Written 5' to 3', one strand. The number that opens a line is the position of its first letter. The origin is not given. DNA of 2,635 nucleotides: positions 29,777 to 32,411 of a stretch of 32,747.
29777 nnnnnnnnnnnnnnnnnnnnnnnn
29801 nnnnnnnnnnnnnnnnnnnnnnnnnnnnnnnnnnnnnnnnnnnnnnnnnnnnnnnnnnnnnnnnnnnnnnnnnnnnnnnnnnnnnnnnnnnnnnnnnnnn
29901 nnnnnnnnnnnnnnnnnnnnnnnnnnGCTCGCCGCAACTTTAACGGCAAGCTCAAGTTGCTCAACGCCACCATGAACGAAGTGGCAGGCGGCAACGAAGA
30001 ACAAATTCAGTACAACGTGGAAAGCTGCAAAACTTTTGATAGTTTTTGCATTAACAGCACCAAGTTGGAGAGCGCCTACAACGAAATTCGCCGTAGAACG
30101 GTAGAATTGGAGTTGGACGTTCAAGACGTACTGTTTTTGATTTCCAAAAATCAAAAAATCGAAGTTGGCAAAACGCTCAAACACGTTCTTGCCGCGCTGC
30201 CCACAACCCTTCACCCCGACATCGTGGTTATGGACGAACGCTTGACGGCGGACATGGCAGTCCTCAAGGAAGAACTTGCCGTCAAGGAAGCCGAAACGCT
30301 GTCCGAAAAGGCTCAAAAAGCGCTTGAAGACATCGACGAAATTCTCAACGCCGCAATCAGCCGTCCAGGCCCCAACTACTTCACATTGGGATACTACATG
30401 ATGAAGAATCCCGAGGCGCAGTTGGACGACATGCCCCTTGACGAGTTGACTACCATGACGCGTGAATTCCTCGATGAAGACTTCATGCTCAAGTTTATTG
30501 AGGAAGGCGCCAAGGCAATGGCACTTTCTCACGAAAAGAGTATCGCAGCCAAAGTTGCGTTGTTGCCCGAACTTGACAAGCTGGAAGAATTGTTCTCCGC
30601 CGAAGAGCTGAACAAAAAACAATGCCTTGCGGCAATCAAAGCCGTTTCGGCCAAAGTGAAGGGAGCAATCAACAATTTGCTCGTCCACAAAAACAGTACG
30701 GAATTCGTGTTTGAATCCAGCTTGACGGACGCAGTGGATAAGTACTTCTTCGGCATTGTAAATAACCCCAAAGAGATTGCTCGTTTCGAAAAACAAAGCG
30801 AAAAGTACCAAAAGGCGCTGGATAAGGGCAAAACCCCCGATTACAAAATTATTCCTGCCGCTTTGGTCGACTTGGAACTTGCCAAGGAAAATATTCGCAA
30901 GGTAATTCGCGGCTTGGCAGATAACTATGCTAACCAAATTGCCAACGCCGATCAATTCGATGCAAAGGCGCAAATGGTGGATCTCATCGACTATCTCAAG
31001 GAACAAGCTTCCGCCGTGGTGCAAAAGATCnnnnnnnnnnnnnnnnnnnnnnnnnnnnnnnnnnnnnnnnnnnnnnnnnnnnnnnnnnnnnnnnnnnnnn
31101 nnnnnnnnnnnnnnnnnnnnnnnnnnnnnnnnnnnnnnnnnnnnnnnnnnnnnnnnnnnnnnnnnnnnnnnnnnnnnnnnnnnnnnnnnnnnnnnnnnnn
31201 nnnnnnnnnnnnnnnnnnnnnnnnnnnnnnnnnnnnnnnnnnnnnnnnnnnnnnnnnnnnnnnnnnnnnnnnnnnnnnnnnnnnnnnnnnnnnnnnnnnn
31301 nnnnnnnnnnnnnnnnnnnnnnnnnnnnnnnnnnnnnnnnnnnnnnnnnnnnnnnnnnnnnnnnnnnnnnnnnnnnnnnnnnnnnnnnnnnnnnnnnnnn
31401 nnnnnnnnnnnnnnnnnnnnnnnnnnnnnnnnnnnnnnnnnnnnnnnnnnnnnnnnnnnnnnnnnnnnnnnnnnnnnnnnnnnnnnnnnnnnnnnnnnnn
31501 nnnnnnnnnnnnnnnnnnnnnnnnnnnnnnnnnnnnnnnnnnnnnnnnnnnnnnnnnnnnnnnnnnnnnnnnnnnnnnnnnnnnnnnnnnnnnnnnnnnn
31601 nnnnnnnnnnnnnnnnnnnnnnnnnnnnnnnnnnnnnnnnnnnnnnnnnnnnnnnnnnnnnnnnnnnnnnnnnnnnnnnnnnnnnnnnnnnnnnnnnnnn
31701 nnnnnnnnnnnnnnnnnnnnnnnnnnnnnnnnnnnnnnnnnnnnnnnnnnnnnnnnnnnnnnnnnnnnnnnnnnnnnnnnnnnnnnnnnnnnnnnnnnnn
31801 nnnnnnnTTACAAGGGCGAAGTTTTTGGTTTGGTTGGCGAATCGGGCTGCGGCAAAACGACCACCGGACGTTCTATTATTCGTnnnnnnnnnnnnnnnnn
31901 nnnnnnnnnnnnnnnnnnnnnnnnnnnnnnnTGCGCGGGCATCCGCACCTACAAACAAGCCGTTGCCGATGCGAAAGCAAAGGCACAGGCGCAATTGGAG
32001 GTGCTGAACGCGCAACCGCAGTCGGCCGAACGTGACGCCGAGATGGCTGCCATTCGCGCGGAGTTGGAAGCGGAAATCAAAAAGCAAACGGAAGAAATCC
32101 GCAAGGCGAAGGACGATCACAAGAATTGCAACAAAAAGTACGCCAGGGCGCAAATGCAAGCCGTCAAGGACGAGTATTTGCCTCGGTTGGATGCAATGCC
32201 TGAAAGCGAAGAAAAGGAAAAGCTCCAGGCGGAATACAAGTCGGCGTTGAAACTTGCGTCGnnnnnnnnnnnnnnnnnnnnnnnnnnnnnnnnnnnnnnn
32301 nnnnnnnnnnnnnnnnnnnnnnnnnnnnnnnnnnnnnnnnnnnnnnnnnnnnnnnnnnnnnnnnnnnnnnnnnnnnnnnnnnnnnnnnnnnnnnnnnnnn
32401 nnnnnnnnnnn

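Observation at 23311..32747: Every component of the Opp/Dpp-type importer is expanded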

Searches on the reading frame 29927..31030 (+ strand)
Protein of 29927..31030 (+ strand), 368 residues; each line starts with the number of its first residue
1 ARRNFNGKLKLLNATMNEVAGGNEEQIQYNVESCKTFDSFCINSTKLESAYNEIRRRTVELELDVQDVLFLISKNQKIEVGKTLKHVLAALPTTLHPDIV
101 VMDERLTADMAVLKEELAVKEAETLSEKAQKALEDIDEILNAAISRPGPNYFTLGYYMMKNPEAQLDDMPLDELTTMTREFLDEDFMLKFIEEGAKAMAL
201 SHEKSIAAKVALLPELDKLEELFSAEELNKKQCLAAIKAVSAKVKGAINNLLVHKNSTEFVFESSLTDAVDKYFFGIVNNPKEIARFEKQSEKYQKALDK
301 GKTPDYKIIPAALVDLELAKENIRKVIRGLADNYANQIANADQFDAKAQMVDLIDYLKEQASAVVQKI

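Call 51: search_protein_representatives(protein=window:29927-31030:+)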
Query: 368 residues. Proteins with E-value up to 0.001 (for the whole library): 135; up to 1e-10: 79; up to 1e-30: 18. The best 135 are listed.
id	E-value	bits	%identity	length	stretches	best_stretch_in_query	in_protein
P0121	2.8e-78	279.8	52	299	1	1-280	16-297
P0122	4.6e-55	203.5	51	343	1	1-213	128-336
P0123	9.7e-45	169.6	35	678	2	1-277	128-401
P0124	1.7e-44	168.8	31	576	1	2-365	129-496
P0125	1.2e-41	159.4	30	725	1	2-366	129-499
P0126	1.0e-39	153.0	51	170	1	158-309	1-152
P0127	1.5e-37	146.0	31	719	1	2-367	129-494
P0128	2.7e-36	141.8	30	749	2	160-368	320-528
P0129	3.0e-35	138.4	36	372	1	2-244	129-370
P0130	6.0e-35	137.4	40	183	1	177-359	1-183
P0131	1.0e-34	136.7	37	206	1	32-223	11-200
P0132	2.3e-34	135.5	29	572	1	33-368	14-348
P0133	7.5e-34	133.8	55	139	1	158-284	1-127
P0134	2.8e-33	131.9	29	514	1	1-368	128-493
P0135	3.3e-33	131.7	31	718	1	2-367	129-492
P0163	3.1e-18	82.5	25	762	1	8-368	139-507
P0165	1.4e-17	80.4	34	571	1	196-362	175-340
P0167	5.7e-17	78.3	26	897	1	5-368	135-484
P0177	3.8e-14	69.0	32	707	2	130-274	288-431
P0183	1.2e-12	64.1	27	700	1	124-368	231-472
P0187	2.7e-12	63.0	22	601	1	27-363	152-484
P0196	2.2e-11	60.0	25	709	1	25-364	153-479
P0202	4.3e-10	55.7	25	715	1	36-343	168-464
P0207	6.3e-09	51.9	25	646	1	1-365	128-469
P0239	5.3e-05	39.0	28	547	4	274-330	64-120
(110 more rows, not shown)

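Call 52: search_protein_families(library=pfam, proteins=[P0167, P0207, P0187, P0196, P0202, P0183, P0177, P0163, P0239, P0165], max_evalue=0.001)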
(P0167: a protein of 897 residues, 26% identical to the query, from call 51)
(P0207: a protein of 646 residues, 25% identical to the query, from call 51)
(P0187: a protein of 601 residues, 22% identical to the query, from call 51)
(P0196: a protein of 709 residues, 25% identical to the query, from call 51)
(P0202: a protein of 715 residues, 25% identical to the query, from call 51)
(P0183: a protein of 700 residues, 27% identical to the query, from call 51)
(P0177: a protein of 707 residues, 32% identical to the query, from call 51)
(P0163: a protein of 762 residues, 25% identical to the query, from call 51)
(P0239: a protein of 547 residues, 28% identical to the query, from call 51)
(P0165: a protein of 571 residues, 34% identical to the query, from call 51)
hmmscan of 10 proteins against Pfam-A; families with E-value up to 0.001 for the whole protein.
P0167 (897 aa): 4 families
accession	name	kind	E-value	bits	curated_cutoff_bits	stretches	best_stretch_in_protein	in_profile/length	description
PF00005.33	ABC_tran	-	1.1e-29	104.2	25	2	28-163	2-123/137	ABC transporter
PF08352.17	oligo_HPY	-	4.7e-14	53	27.1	1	595-656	1-63/65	Oligopeptide/dipeptide transporter, C-terminal region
PF13304.12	AAA_21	-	4.3e-10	40.6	27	1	423-579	165-303/304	AAA domain, putative AbiEii toxin, Type IV TA system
PF02463.25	SMC_N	-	2e-06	27.8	40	1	39-590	26-213/220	RecF/RecN/SMC N terminal domain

P0207 (646 aa): 1 family
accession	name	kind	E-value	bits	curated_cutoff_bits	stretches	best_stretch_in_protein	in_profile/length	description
PF00005.33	ABC_tran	-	2.3e-15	57.8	25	1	25-141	2-95/137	ABC transporter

P0187 (601 aa): 1 family
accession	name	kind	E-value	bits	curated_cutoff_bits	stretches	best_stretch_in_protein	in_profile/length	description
PF00005.33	ABC_tran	-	2.9e-18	67.2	25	2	24-130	2-80/137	ABC transporter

P0196 (709 aa): 4 families
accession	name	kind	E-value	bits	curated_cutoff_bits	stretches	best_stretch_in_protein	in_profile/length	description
PF00005.33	ABC_tran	-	3.3e-30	105.9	25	2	27-139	2-104/137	ABC transporter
PF08352.17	oligo_HPY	-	9.8e-14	51.9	27.1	1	594-655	1-63/65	Oligopeptide/dipeptide transporter, C-terminal region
PF13304.12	AAA_21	-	1.2e-10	42.4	27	1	442-578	166-303/304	AAA domain, putative AbiEii toxin, Type IV TA system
PF02463.25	SMC_N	-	7.3e-06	26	40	1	38-589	26-213/220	RecF/RecN/SMC N terminal domain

P0202 (715 aa): 3 families
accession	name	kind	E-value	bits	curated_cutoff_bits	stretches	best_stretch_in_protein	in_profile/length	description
PF00005.33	ABC_tran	-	3.9e-28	99.2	25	2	28-142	2-96/137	ABC transporter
PF08352.17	oligo_HPY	-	6.1e-13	49.4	27.1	1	601-662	1-63/65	Oligopeptide/dipeptide transporter, C-terminal region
PF13304.12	AAA_21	-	4.2e-09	37.3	27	1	479-585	220-303/304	AAA domain, putative AbiEii toxin, Type IV TA system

P0183 (700 aa): 4 families
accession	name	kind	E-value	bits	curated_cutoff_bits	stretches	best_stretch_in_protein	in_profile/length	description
PF00005.33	ABC_tran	-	7.6e-27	95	25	2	25-161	2-110/137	ABC transporter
PF08352.17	oligo_HPY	-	3.4e-14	53.4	27.1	1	583-644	1-63/65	Oligopeptide/dipeptide transporter, C-terminal region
PF13304.12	AAA_21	-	3.1e-09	37.8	27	1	481-567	220-303/304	AAA domain, putative AbiEii toxin, Type IV TA system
PF02463.25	SMC_N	-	3.9e-06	26.9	40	1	36-578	26-213/220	RecF/RecN/SMC N terminal domain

P0177 (707 aa): 4 families
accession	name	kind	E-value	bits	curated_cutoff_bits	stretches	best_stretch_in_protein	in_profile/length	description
PF08352.17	oligo_HPY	-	1.1e-12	48.5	27.1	1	599-659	1-62/65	Oligopeptide/dipeptide transporter, C-terminal region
PF00005.33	ABC_tran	-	3.5e-12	47.5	25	1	440-548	74-137/137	ABC transporter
PF00496.27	SBP_bac_5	-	5.2e-10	39.4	32.4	1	111-248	2-85/368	Bacterial extracellular solute-binding proteins, family 5 Middle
PF13304.12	AAA_21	-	1.9e-08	35.2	27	1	490-583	220-303/304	AAA domain, putative AbiEii toxin, Type IV TA system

P0163 (762 aa): 4 families
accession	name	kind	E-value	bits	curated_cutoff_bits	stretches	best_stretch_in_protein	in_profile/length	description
PF00005.33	ABC_tran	-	7.8e-26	91.7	25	2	29-145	2-99/137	ABC transporter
PF08352.17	oligo_HPY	-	2.4e-13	50.7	27.1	1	618-677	1-61/65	Oligopeptide/dipeptide transporter, C-terminal region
PF13304.12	AAA_21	-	2e-08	35.1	27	1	522-602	221-303/304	AAA domain, putative AbiEii toxin, Type IV TA system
PF02463.25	SMC_N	-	9e-06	25.7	40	1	40-612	26-212/220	RecF/RecN/SMC N terminal domain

P0239 (547 aa): 8 families
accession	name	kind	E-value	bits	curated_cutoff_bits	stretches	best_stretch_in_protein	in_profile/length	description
PF02923.21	BamHI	-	8.5e-11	42.3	22.8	0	68-127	62-121/157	Restriction endonuclease BamHI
PF04106.18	ATG5_UblB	-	8.6e-08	33.1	20.4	0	63-116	28-69/81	Autophagy protein ATG5, UblB domain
PF16805.11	Trans_coact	-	2.3e-05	24.6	25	0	178-214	3-39/73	Phage late-transcription coactivator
PF00772.26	DnaB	-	2.5e-05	24.7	23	0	59-115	38-91/103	DnaB-like helicase N terminal domain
PF09416.16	UPF1_Zn_bind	-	6.2e-05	23.4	25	0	155-199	44-88/152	RNA helicase (UPF2 interacting domain)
PF15939.10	YmcE_antitoxin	-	0.00018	22.1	27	0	47-72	21-46/76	Putative antitoxin of bacterial toxin-antitoxin system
PF15413.13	PH_11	-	0.00026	21.8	30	0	154-197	12-57/101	Pleckstrin homology domain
PF23830.1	DUF7200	-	0.00056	20.8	27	0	27-79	18-66/89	Domain of unknown function (DUF7200)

P0165 (571 aa): 4 families
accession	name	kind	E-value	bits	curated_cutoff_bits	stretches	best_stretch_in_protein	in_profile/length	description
PF00005.33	ABC_tran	-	7.2e-28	98.3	25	2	25-152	2-83/137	ABC transporter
PF08352.17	oligo_HPY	-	7.4e-14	52.3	27.1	1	457-518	1-63/65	Oligopeptide/dipeptide transporter, C-terminal region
PF13304.12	AAA_21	-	1.6e-11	45.3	27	1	285-441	166-303/304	AAA domain, putative AbiEii toxin, Type IV TA system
PF02463.25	SMC_N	-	9.6e-06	25.6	40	1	28-451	19-212/220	RecF/RecN/SMC N terminal domain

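Call 53: search_protein_families(library=ncbifam, proteins=[window:29927-31030:+, P0165], max_evalue=1)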
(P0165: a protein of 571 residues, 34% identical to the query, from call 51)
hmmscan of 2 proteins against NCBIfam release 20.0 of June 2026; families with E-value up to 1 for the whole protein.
window:29927-31030:+ (368 aa): 1 family
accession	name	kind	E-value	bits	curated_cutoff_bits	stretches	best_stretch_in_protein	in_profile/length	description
TIGR01184.1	ntrCD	subfamily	0.47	10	291.8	0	53-138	89-177/230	nitrate ABC transporter ATP-binding protein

P0165 (571 aa): 190 families (the best 25 are shown)
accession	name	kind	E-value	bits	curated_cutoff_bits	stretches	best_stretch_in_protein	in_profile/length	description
NF043079.1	MMSYN1_0167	equivalog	5.3e-138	461.2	740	3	346-563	339-557/561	oligopeptide ABC transporter ATP-binding protein OppD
NF007010.1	PRK09473.1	subfamily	2e-101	338.9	575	2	346-534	119-307/318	oligopeptide ABC transporter ATP-binding protein OppD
NF008246.0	PRK11022.1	equivalog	2.6e-86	289.7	541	2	347-526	123-303/326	dipeptide ABC transporter ATP-binding protein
NF007613.0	PRK10261.1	equivalog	3e-81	273.7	1077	2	347-488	138-279/623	glutathione ABC transporter ATP-binding protein GsiA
NF008453.0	PRK11308.1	subfamily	1.1e-79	268.2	408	2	337-526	123-312/334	dipeptide ABC transporter ATP-binding protein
NF011713.0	PRK15134.1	equivalog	4.2e-77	259.9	834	2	348-485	127-264/529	microcin C ABC transporter ATP-binding protein YejF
NF011659.0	PRK15079.1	equivalog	1.5e-75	254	540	2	330-537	119-327/334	murein tripeptide/oligopeptide ABC transporter ATP binding protein OppF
NF047576.1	opine_ATP_CntF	equivalog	4.6e-75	252.2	385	2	338-485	110-257/264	staphylopine uptake ABC transporter ATP-binding protein CntF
TIGR02770.1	nickel_nikD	equivalog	3.4e-74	249.1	318.7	2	348-479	96-227/230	nickel import ATP-binding protein NikD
NF047578.1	opine_ATP_CntD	equivalog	8.4e-74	248.2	380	2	340-485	112-257/266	staphylopine uptake ABC transporter ATP-binding protein CntD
NF043071.1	DppF_dipep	equivalog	4.7e-72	243.2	660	2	337-529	124-315/331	dipeptide ABC transporter ATP-binding subunit DppF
NF011674.0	PRK15093.1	equivalog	1.8e-67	227.8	627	2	341-521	122-306/330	putrescine export ABC transporter ATP-binding protein SapD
NF043078.1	MMSYN1_0168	equivalog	4.6e-62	210.5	800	3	341-486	459-602/649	oligopeptide ABC transporter ATP-binding protein OppF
TIGR02769.1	nickel_nikE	equivalog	8.2e-47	159.9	332.55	2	345-475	120-247/265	nickel import ATP-binding protein NikE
NF011692.0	PRK15112.1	equivalog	1.2e-44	152.9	452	2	332-480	107-253/269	putrescine export ABC transporter ATP-binding protein SapF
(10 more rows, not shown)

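Call 54: search_protein_families(library=pfam, proteins=[window:29927-31030:+], max_evalue=1)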
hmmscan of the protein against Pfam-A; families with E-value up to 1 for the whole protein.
window:29927-31030:+ (368 aa): 3 families
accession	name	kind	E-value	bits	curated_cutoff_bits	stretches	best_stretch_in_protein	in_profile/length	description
PF15598.11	Imm61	-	0.086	13.1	25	1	256-280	49-73/157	Immunity protein 61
PF18610.7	Peripla_BP_7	-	0.12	13.1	36.8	0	10-50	29-71/71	Periplasmic binding protein domain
PF18460.6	HetR_C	-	0.47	10.9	27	0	119-142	34-57/79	Heterocyst differentiation regulator C-terminal Hood domain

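Call 85: search_solved_structures(query=A3, max_evalue=10)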
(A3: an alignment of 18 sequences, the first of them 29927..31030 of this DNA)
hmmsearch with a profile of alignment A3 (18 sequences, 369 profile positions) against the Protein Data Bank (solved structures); distinct sequences matched with E-value up to 10: 15.
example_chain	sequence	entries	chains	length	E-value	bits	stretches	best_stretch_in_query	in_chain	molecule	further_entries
8qae_A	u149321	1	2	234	0.0019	20.8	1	10-149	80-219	sc-apCC-6-SLLA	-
4ati_A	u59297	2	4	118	0.13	14.8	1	70-142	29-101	MICROPHTHALMIA-ASSOCIATED TRANSCRIPTION FACTOR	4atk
6g1l_A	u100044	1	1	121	0.13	14.7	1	70-142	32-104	Microphthalmia-associated transcription factor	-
5zuv_A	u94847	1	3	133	0.15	14.5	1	50-130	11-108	Spike glycoprotein,Spike glycoprotein,inhibitor EK1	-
8he6_A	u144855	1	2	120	0.2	14.2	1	169-215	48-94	All3014 protein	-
5yl9_A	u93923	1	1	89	0.22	14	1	50-120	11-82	Spike glycoprotein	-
4ath_A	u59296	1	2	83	0.39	13.2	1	81-142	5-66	MICROPHTHALMIA-ASSOCIATED TRANSCRIPTION FACTOR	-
8qad_A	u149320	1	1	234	0.42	13.1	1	63-146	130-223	sc-apCC-6-LLIA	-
8x7z_A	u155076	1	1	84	0.49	12.8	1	50-119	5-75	HR1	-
5cwo_A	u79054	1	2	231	0.59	12.6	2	59-154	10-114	Designed helical repeat protein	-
7d8s_A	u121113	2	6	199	0.69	12.4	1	74-140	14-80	Microphthalmia-associated transcription factor,Methionyl-tRNA synthetase beta subunit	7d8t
3rf0_A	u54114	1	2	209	0.81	12.1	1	47-162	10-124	Exopolyphosphatase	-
4qn1_A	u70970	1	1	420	1.9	10.9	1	53-149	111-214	E3 ubiquitin-protein ligase SHPRH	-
5da8_A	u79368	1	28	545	5.8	9.3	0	50-147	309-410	60 kDa chaperonin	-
6egc_A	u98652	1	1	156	6.9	9.1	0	59-149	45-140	SC_2L4HC2_23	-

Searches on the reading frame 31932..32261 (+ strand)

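Call 53: search_protein_families(library=ncbifam, proteins=[window:31932-32261:+], max_evalue=1)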
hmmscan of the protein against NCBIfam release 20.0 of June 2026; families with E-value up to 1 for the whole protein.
window:31932-32261:+ (110 aa): 7 families
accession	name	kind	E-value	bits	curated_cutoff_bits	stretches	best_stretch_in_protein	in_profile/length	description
TIGR03017.1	EpsF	equivalog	0.02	13.6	422.75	1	4-81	256-333/444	chain length determinant protein EpsF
NF033838.0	PspC_subgroup_1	exception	0.024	13.3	700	1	27-107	45-124/684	pneumococcal surface protein PspC, choline-binding form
NF047331.1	phage_HTJ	equivalog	0.038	13.7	33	1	35-54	31-50/59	phage head-tail joining protein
NF053512.1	nitric_RR_NosR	exception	0.048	12.7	400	1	9-74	109-174/422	response regulator c-di-GMP phosphodiesterase, NosR family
NF006545.0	PRK09039.1-4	equivalog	0.06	13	372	1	15-88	132-205/342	peptidoglycan -binding protein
NF052665.1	CC0731_fam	equivalog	0.067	13.1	130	1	36-83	10-56/74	CC0731 family SpdR-regulated protein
NF041787.1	anti-phage_ZorB2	equivalog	0.072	13.2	400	1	15-86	31-97/210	type II Zorya anti-phage system protein ZorB2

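Call 54: search_protein_families(library=pfam, proteins=[window:31932-32261:+], max_evalue=1)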
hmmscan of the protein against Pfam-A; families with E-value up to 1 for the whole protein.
window:31932-32261:+ (110 aa): 9 families
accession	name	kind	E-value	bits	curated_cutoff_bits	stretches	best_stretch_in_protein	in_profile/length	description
PF12474.13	PKK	-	0.011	16.3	25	1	5-104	21-119/139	Polo kinase kinase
PF06229.18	FRG1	-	0.043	14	27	1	30-88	103-158/189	FRG1-like domain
PF24615.2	Spectrin_Anc-1_2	-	0.048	14.4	28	1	14-104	12-101/105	Nuclear anchorage protein 1, spectrin repeat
PF09552.15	RE_BstXI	-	0.051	13.2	25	1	2-63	153-212/290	BstXI restriction endonuclease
PF13299.11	CPSF100_C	-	0.12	13.1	24.1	1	34-95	17-89/163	Cleavage and polyadenylation factor 2 C-terminal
PF18652.6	Adhesin_P1_N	-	0.2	12.4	27.1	1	8-82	19-99/106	Adhesin P1 N-terminal domain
PF07743.18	HSCB_C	-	0.21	12.5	22.1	1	31-86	18-69/74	HSCB C-terminal oligomerisation domain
PF21855.1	Treslin_STD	-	0.24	11.8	24.2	1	6-78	10-86/154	Treslin, STD domain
PF01858.22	RB_A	-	0.42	10.9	25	1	9-106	15-110/196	Retinoblastoma-associated protein A domain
